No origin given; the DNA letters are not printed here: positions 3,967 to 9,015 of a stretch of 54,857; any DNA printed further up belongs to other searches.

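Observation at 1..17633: Run of exceptionally large ORFs (>=966, 1582, 752, 2095 aa) with no recognisable enzymatic motifs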

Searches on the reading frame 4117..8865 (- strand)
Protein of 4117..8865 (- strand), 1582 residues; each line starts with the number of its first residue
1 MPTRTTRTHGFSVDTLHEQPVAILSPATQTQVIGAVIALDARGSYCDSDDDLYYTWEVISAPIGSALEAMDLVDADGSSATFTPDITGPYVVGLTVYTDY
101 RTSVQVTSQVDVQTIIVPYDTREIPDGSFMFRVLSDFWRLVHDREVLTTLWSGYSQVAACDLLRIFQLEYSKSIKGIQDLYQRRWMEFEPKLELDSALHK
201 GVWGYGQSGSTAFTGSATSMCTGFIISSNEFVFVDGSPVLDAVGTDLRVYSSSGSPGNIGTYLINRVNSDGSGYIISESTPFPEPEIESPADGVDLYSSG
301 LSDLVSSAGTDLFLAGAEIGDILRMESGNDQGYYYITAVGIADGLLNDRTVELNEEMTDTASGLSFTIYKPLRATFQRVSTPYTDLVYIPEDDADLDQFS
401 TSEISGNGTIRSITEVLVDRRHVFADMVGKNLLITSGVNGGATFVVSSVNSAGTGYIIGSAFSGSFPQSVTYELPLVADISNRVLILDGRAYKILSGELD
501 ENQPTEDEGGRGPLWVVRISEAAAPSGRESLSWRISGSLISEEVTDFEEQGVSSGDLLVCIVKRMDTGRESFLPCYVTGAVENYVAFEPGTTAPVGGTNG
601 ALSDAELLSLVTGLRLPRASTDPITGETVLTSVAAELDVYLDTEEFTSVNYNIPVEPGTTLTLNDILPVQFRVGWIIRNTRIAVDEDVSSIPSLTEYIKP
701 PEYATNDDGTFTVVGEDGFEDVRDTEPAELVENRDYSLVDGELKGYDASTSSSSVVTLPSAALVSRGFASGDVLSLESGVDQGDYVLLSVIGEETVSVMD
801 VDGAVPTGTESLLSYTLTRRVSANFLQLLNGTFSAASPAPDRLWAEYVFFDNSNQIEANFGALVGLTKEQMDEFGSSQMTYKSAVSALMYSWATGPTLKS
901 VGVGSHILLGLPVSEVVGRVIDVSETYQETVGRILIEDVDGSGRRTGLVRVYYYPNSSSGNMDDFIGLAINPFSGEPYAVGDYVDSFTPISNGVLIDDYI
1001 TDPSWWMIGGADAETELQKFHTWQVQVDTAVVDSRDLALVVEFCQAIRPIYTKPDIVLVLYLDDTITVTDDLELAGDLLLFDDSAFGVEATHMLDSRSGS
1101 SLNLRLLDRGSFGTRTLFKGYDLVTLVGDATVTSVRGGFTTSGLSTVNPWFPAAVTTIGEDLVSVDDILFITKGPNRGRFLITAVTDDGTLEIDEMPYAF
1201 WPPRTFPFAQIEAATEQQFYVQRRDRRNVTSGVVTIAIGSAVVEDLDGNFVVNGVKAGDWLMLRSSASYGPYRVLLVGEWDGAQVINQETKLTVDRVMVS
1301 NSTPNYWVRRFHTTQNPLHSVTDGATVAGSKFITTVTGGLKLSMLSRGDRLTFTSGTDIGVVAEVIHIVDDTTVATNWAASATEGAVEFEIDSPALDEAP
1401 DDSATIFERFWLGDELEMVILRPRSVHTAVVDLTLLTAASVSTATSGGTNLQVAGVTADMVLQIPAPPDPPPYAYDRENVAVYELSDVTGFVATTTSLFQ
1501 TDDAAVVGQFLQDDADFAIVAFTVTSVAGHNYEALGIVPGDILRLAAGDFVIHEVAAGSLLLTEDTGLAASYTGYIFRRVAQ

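Call 6: search_protein_families(library=pfam, proteins=[window:4117-8865:-], max_evalue=0.01)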
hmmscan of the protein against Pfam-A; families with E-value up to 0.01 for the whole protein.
window:4117-8865:- (1582 aa): 0 families

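Call 7: search_protein_families(library=phrogs, proteins=[window:4117-8865:-], max_evalue=0.01)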
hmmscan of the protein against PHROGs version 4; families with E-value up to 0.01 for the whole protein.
window:4117-8865:- (1582 aa): 0 families

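Call 13: search_solved_structures(query=window:4117-8865:-, max_evalue=1)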
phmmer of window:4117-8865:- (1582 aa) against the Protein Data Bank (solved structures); distinct sequences matched with E-value up to 1: 2.
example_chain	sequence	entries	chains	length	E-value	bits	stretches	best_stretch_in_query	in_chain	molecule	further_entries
5vzl_C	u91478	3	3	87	0.63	10.5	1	251-280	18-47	phage anti-CRISPR AcrIIA4 | Associated protein | Anti-CRISPR AcrIIA4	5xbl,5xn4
5vw1_B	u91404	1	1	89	0.65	10.5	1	251-280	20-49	anti-CRISPR protein AcrIIA4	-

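Call 24: find_homologous_proteins(query=window:4117-8865:-)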
Query window:4117-8865:- (1582 aa): 11 proteins with E <= 0.001 among 8000 candidates.
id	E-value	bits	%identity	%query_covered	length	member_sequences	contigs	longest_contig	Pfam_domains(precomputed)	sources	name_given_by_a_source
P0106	0.0e+0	1505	47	100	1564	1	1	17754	-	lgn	-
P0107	0.0e+0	1450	47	100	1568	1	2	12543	-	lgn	-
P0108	0.0e+0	1398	45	100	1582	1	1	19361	-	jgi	jgi:hypothetical protein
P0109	0.0e+0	1357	44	100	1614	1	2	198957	-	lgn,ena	-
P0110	0.0e+0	1344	45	99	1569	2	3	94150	-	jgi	-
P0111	0.0e+0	1325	45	100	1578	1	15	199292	-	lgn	-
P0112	0.0e+0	1016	43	47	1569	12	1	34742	-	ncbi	-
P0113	8.3e-298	1009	38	98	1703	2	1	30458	-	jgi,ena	-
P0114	4.1e-241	822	35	98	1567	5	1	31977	PF22352.3,PF00801.27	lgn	-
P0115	2.1e-193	663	33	99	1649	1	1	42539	-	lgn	-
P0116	2.4e-31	126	28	15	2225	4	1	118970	-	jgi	-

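Call 26: search_solved_structures(query=A2, max_evalue=1, show_alignments=2)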
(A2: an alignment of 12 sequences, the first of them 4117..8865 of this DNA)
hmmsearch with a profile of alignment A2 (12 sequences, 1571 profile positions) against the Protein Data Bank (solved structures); distinct sequences matched with E-value up to 1: 23.
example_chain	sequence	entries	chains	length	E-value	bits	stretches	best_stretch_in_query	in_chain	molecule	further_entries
6nz0_Z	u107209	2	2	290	3.4e-05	24.5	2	17-115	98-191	Dyslexia-associated protein KIAA0319-like protein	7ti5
2yrl_A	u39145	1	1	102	0.00032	21.2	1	38-118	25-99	KIAA1837 protein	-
9p4n_R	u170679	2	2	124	0.0023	18.4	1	17-116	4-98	Dyslexia-associated protein KIAA0319-like protein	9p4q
1ffk_Q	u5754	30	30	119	0.0052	17.2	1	1310-1406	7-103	RIBOSOMAL PROTEIN L24 | 50S RIBOSOMAL PROTEIN L24 | 50S ribosomal protein L24P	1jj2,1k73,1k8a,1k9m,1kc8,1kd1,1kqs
1s72_T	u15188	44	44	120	0.0052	17.2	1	1310-1406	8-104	50S ribosomal protein L24P | 50S ribosomal protein L24 | RPL24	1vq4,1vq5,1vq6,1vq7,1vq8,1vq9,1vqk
7wjx_R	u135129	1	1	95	0.0063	17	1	17-112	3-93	Dyslexia-associated protein KIAA0319-like protein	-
6ihb_R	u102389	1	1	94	0.0075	16.7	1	18-112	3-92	Dyslexia-associated protein KIAA0319-like protein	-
7kpn_Z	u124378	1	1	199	0.012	16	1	17-115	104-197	Dyslexia-associated protein KIAA0319-like protein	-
7wqp_R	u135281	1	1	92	0.012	16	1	19-112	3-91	Dyslexia-associated protein KIAA0319-like protein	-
6jcq_R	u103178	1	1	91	0.018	15.4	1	20-112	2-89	Dyslexia-associated protein KIAA0319-like protein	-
4aqo_A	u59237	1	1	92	0.037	14.4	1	16-112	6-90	COLLAGENASE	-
4u6t_A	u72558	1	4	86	0.051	14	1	37-112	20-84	ColH protein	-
4u7k_A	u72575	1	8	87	0.051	13.9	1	37-112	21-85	ColH protein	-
2avn_A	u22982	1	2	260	0.084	13.2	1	313-411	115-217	ubiquinone/menaquinone biosynthesis methyltransferase-related protein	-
4jrw_A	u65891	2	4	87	0.098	13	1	20-112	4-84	Collagenase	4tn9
6z1p_Ay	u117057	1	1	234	0.14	12.5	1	1323-1376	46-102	50S ribosomal protein L24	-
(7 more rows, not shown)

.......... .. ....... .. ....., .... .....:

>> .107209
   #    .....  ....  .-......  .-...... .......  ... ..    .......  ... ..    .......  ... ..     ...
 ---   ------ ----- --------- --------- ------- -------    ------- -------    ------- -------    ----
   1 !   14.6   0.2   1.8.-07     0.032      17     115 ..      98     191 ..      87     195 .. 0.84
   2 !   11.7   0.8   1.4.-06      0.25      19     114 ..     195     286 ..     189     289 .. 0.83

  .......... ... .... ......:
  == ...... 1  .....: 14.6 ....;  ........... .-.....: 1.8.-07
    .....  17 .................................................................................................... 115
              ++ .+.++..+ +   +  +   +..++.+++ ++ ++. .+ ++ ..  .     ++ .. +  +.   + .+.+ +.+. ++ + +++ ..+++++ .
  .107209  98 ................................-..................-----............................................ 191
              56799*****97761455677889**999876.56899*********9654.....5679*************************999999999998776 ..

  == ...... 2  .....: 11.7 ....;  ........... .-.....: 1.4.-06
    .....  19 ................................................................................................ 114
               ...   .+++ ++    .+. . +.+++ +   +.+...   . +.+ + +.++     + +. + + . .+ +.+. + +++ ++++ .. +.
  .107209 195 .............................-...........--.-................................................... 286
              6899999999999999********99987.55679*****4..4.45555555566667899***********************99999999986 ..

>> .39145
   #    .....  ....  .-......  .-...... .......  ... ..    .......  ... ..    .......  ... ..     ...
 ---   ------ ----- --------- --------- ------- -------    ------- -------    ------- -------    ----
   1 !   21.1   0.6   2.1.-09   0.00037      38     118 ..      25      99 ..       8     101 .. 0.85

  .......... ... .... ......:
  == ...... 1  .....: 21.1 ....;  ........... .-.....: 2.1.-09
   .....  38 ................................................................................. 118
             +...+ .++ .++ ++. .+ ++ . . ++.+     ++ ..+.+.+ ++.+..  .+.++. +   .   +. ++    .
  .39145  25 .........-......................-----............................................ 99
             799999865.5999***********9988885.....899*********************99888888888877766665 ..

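Call 27: search_protein_families(library=pfam, alignment_id=A2, max_evalue=0.1)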
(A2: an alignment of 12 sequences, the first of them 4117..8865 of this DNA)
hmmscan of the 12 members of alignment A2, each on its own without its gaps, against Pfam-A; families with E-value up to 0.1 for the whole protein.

A. member 1, window:4117-8865:- (1582 aa): 0 families

B. families by the number of members that match (of 12 scanned): 8 families
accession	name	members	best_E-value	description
PF22352.2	K319L-like_PKD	6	7.5e-07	K319L-like, PKD domain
PF18911.6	PKD_4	5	0.00026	PKD domain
PF00801.26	PKD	4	1.1e-05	PKD domain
PF21027.3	Sde0182_C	2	0.00093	Cellulose-binding protein Sde0182, C-terminal domain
PF03958.22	Secretin_N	1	0.0018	Bacterial type II/III secretion system short domain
PF02010.21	REJ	1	0.028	REJ domain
PF18981.6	InlK_D3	1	0.045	Internalin K domain (D3/D4)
PF22024.2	VP16-like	1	0.073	Major capsid protein VP16-like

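Call 42: search_solved_structures(query=A4, max_evalue=5, show_alignments=3)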
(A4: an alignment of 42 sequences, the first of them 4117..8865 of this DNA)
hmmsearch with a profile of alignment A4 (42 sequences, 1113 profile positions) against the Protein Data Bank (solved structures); distinct sequences matched with E-value up to 5: 20.
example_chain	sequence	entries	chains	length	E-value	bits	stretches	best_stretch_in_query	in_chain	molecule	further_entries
9lqj_A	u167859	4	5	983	2.7e-08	35.9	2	33-114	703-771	Collagenase ColH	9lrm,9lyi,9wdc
9lrk_A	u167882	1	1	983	2.7e-08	35.9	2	33-114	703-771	Collagenase ColH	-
2yrl_A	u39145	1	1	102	1.1e-06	30.5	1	22-119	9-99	KIAA1837 protein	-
4u7k_A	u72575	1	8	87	2.5e-06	29.4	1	36-113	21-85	ColH protein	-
4u6t_A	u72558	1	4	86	2.6e-06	29.3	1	36-113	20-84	ColH protein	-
9p4n_R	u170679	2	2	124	1.1e-05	27.2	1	16-112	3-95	Dyslexia-associated protein KIAA0319-like protein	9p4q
4aqo_A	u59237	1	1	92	1.2e-05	27.1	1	16-113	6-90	COLLAGENASE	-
7kpn_Z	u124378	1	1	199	1.4e-05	26.9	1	15-112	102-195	Dyslexia-associated protein KIAA0319-like protein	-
7wjx_R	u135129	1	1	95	4.4e-05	25.2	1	16-112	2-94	Dyslexia-associated protein KIAA0319-like protein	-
2c26_A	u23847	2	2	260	4.4e-05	25.2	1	16-117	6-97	ENDOGLUCANASE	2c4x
6ihb_R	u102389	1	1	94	5.4e-05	24.9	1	17-112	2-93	Dyslexia-associated protein KIAA0319-like protein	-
4jrw_A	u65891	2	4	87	6.8e-05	24.6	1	19-113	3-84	Collagenase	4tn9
7wqp_R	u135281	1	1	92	0.00011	23.9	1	17-112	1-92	Dyslexia-associated protein KIAA0319-like protein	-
2y3u_A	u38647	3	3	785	0.00022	22.9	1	14-113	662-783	COLLAGENASE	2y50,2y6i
6jcq_R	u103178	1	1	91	0.00053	21.7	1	19-112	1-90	Dyslexia-associated protein KIAA0319-like protein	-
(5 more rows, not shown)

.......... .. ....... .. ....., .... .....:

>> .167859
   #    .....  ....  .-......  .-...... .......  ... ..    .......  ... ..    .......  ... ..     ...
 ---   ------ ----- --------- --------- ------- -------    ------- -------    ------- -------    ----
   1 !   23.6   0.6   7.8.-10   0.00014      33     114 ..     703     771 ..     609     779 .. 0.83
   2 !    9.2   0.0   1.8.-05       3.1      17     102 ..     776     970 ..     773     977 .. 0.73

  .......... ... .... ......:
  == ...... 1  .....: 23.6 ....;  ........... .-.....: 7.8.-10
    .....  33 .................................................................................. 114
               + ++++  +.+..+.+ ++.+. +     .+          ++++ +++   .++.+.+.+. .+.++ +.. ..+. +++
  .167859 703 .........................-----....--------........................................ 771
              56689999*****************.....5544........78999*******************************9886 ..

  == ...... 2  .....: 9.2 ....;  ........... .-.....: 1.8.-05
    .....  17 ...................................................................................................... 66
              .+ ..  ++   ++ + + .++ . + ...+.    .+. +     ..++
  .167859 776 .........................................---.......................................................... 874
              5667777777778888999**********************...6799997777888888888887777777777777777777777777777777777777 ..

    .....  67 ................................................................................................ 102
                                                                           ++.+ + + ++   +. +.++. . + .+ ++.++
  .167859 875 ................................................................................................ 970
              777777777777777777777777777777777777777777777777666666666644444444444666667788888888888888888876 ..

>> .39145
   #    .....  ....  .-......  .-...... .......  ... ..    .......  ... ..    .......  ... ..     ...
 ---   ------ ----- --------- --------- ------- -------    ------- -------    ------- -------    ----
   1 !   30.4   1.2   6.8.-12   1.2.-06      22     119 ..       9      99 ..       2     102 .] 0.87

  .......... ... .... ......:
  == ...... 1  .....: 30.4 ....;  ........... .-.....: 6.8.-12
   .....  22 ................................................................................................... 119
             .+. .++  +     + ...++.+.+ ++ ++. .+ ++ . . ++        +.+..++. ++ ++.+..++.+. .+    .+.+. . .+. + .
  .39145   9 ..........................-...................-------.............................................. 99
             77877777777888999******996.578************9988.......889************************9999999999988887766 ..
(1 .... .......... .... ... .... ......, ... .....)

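Call 45: find_homologous_proteins(query=A4)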
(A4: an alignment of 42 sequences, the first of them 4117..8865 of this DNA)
Query A4 (42 sequences) (1582 aa, profile of the alignment): 27 proteins with E <= 0.001 among 8000 candidates.
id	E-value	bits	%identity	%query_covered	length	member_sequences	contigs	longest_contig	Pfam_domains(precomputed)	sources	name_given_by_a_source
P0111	0.0e+0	1091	45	100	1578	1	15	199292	-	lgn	-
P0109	0.0e+0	1076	44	100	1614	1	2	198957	-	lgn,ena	-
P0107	0.0e+0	1023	47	100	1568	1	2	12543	-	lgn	-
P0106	3.0e-295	1001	47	100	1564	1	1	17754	-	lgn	-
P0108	3.3e-287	974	45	100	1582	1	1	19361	-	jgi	jgi:hypothetical protein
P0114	9.3e-275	933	35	98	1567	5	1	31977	PF22352.3,PF00801.27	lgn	-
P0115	1.9e-191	657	33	99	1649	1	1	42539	-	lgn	-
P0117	9.2e-140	486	31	7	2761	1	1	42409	PF01839.30,PF21027.4,PF22352.3,PF00801.27,PF17963.8,PF05593.20,PF13517.13,PF25023.2,PF02010.22,PF18911.7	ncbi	-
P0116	1.2e-123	433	28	15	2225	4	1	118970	-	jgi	-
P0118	5.0e-120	421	31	4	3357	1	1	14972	PF07495.20,PF15418.13,PF22352.3,PF00801.27,PF18911.7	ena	-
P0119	3.7e-102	362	39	4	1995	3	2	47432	PF01839.30,PF07495.20,PF21027.4,PF22352.3,PF00801.27,PF13517.13,PF14783.13,PF13860.13,PF08329.17,PF23743.2,PF18911.7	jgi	-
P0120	2.5e-98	349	37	5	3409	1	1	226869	PF01839.30,PF11617.14,PF17892.8,PF17803.8,PF25023.2,PF02368.25,PF07661.20,PF20148.5,PF18911.7,PF21027.4,PF22352.3,PF17963.8,PF05593.20,PF13517.13,PF03793.25,PF24908.1,PF05345.19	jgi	jgi:RHS repeat-associated protein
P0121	7.0e-90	321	35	5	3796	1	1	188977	PF22060.3,PF07495.20,PF00801.27,PF07691.18,PF01436.28,PF08450.19,PF18911.7,PF00630.26,PF22352.3,PF13573.13,PF25021.2,PF06739.18,PF04234.19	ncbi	-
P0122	7.6e-85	304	39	5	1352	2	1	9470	PF07495.20,PF22352.3,PF00801.27,PF18981.7,PF17963.8,PF19077.7,PF18911.7,PF00630.26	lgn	-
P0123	2.4e-78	283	39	5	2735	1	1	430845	PF21027.4,PF22352.3,PF00801.27,PF17963.8,PF02369.23,PF26198.1,PF09134.17,PF18911.7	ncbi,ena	-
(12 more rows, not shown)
